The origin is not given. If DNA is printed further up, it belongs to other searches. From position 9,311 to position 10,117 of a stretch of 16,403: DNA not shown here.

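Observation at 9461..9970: Unassigned two-TM membrane protein next to the FinO-like gene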

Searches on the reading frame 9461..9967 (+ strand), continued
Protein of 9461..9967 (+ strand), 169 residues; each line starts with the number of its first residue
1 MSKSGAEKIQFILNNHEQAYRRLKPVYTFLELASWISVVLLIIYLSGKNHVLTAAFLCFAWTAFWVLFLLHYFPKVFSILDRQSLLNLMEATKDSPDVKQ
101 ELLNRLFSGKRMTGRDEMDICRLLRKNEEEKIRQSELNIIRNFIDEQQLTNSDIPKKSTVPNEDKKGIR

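Call 66: get_annotated_region(hit=H97, flank=2500)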
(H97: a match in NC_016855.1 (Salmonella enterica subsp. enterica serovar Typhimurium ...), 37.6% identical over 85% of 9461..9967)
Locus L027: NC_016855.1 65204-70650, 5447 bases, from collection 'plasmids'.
description: Salmonella enterica subsp. enterica serovar Typhimurium str. 14028S plasmid unnamed, complete sequence
organism: Salmonella enterica subsp. enterica serovar Typhimurium str. LT2 (NCBI taxid 588858)
taxonomy: Bacteria; Pseudomonadota; Gammaproteobacteria; Enterobacterales; Enterobacteriaceae; Salmonella; Salmonella enterica; Salmonella enterica subsp. enterica serovar Typhimurium str. LT2
host: -; source: -; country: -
typing (MOB-suite, as given by PLSDB): conjugative; replicon IncFIB,IncFII; relaxase MOBF; mating-pair formation MPF_F
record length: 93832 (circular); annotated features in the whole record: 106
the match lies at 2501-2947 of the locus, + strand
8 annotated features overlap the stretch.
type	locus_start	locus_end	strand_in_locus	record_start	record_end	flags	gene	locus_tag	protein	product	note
CDS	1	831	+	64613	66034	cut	traB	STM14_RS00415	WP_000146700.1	F-type conjugal transfer pilus assembly protein TraB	-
CDS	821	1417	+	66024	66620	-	traP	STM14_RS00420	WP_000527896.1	conjugal transfer pilus-stabilizing protein TraP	-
CDS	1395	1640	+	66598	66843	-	-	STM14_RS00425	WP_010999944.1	DUF2689 domain-containing protein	-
CDS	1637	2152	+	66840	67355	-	traV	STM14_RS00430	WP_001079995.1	type IV conjugative transfer system lipoprotein TraV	-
CDS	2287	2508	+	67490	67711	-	traR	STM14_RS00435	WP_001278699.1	conjugal transfer protein TraR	-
CDS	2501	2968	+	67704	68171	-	-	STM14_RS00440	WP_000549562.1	hypothetical protein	-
CDS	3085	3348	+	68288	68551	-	-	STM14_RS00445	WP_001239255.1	hypothetical protein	-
CDS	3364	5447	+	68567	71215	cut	traC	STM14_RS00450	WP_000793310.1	type IV secretion system protein TraC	-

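Call 70: fold_search(model_id=the predicted structure, library=pdb)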
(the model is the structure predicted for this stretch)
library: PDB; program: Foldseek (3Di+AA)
matches with E <= 10: 5; with E <= 0.001: 0
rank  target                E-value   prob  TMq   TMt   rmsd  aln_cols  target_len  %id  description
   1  5lpn_B                6.1e+00  0.02  0.17  0.21  19.6       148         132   22  Structure of human Rab10 in complex with the bMERB domain of Mical-1 (released 2016-08-24)
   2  9g6k_Lr               6.9e+00  0.03  0.13  0.09  12.6        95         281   14  LSU structure derived from the LSU sample of the mitoribosome from T. gondii. (released 2024-12-11)
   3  6ybw_y                7.8e+00  0.02  0.15  0.15  25.1       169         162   13  Structure of a human 48S translational initiation complex - 40S body (released 2020-09-16)
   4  5k5g_MODEL_1_B        8.3e+00  0.06  0.15  0.43   7.0        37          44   22  Structure of human islet amyloid polypeptide in complex with an engineered binding protein (released 2016-10-26)
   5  1ss1_MODEL_1_A        8.9e+00  0.05  0.15  0.35  10.1        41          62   17  STAPHYLOCOCCAL PROTEIN A, B-DOMAIN, Y15W MUTANT, NMR, 25 STRUCTURES (released 2004-04-06)

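Call 78: search_dna_similar(query=P0119, collection=plasmids, mode=protein, max_rows=25, rows=spread, max_evalue=0.00001)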
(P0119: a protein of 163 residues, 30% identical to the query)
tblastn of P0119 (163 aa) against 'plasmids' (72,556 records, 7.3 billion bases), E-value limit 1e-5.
No match.

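Call 82: search_protein_families(library=phrogs, alignment_id=A3, max_evalue=1)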
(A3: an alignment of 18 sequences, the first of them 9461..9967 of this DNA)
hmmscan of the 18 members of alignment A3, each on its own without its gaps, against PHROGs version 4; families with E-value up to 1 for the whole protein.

A. member 1, window:9461-9967:+ (169 aa): 2 families
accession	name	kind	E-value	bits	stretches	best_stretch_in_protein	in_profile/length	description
phrog_16790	-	unknown function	0.12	13.5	1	32-69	8-46/48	-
phrog_36371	-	unknown function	0.92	10.4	0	30-47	15-32/44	-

B. families by the number of members that match (of 18 scanned): 18 families
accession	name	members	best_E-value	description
phrog_3805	-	2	0.0043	-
phrog_23997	-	2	0.17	-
phrog_19792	-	1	0.00081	membrane protein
phrog_8257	-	1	0.027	-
phrog_16360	-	1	0.031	-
phrog_4820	-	1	0.045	membrane protein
phrog_37682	-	1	0.053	-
phrog_14196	-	1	0.076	phosphohydrolase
phrog_31805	-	1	0.11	-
phrog_22874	-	1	0.11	-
phrog_16790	-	1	0.12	-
phrog_6440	-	1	0.15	-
phrog_9771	-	1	0.23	-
phrog_6795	-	1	0.38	Lar-like restriction alleviation protein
phrog_18311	-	1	0.4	-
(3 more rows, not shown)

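Call 83: search_protein_families(library=padloc, alignment_id=A3, max_evalue=1)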
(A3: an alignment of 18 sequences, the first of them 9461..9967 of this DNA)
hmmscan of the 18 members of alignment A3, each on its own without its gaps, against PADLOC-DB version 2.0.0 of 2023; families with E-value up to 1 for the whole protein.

A. member 1, window:9461-9967:+ (169 aa): 1 family
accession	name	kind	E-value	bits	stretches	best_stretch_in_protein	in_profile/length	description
PDLC04243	PDC-M01A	-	0.017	11.7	1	88-158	301-372/537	-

B. families by the number of members that match (of 18 scanned): 3 families
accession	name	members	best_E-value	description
PDLC03514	REase_II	2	0.005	Type II restriction enzyme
PDLC01403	Csa3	1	0.0074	"CAS-I,CAS-II,CAS-III,CAS-IV,CAS-V,CAS-VI; associated_signaling"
PDLC04243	PDC-M01A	1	0.017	-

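Call 84: search_dna_similar(query=window:9461-9967:+, collection=phages, mode=protein, max_rows=10, max_evalue=0.01)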
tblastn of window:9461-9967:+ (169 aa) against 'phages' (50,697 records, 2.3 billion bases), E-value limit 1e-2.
No match.

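Call 85: search_protein_families(library=pfam, proteins=[L018:3995-4258:+, L017:4057-4272:+, L017:4303-4647:+, L014:5772-5993:+, L014:6479-6826:+, L013:6468-6839:+, L023:5471-5857:+, L011:5189-5755:+], max_evalue=0.01)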
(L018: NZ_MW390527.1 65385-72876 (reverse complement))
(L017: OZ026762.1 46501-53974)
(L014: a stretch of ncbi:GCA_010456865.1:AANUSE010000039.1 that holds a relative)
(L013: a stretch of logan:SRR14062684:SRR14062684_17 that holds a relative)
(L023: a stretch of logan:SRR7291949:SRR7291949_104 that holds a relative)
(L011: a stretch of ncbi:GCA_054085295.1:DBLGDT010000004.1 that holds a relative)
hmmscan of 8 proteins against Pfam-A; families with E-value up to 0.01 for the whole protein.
L018:3995-4258:+ (88 aa): 0 families

L017:4057-4272:+ (72 aa): 0 families

L017:4303-4647:+ (115 aa): 0 families

L014:5772-5993:+ (74 aa): 0 families

L014:6479-6826:+ (116 aa): 0 families

L013:6468-6839:+ (124 aa): 0 families

L023:5471-5857:+ (129 aa): 0 families

L011:5189-5755:+ (189 aa): 0 families

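Call 93: find_homologous_proteins(query=A5, max_evalue=0.001)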
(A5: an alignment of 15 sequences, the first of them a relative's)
Query A5 (15 sequences) (158 aa, profile of the alignment): 164 proteins with E <= 0.001 among 2948 candidates; the best 120 are listed.
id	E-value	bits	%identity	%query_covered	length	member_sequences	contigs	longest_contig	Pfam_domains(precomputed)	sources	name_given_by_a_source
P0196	3.6e-59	217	35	78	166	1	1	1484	-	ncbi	-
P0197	7.8e-59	216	35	78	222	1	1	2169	PF01258.24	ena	-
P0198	8.5e-59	216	35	78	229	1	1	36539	PF01258.24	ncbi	-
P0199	4.3e-58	214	35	78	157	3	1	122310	-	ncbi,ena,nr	ncbi:hypothetical protein DMI65_04780 [Escherichia coli]|nr:hypothetical protein [Escherichia coli]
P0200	4.4e-58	214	35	78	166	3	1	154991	-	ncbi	-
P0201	2.6e-57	211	36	78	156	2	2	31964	-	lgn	-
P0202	2.7e-57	211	34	78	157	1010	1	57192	-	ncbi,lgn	ncbi:hypothetical protein ACRXST_004095 [Escherichia coli]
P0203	1.0e-56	209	34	82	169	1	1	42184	-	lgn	-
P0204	1.1e-56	209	35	80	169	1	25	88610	-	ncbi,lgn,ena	-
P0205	1.1e-56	209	35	78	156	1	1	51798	-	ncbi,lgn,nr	ncbi:hypothetical protein JYY64_004274 [Salmonella enterica subsp. houtenae serovar 50:g,z51:-]|nr:h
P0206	6.4e-56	206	35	78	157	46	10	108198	-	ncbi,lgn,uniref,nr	ncbi:hypothetical protein HEM89_015320 [Escherichia coli]|uniref:hypothetical protein n=1 Tax=Escher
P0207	8.1e-56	206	36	78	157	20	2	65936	-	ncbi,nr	ncbi:hypothetical protein BBD82_004289 [Escherichia coli]|nr:hypothetical protein [Escherichia coli]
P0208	2.5e-55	205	35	78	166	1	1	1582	-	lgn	-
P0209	3.7e-55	204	34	80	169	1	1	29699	-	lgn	-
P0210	4.7e-55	204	35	78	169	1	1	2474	-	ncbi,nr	ncbi:hypothetical protein RCF93_25050 [Escherichia coli]|nr:hypothetical protein [Escherichia coli]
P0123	4.9e-44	168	28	74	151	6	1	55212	-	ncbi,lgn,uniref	ncbi:hypothetical protein [Escherichia coli]|uniref:hypothetical protein n=1 Tax=Escherichia coli Ta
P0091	4.6e-41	158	28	74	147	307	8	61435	-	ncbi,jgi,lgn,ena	ncbi:hypothetical protein ACVD2R_22760 [Escherichia coli]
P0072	8.9e-39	151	50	22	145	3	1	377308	-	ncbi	ncbi:TPA: hypothetical protein ACXKGF_001416 [Escherichia coli]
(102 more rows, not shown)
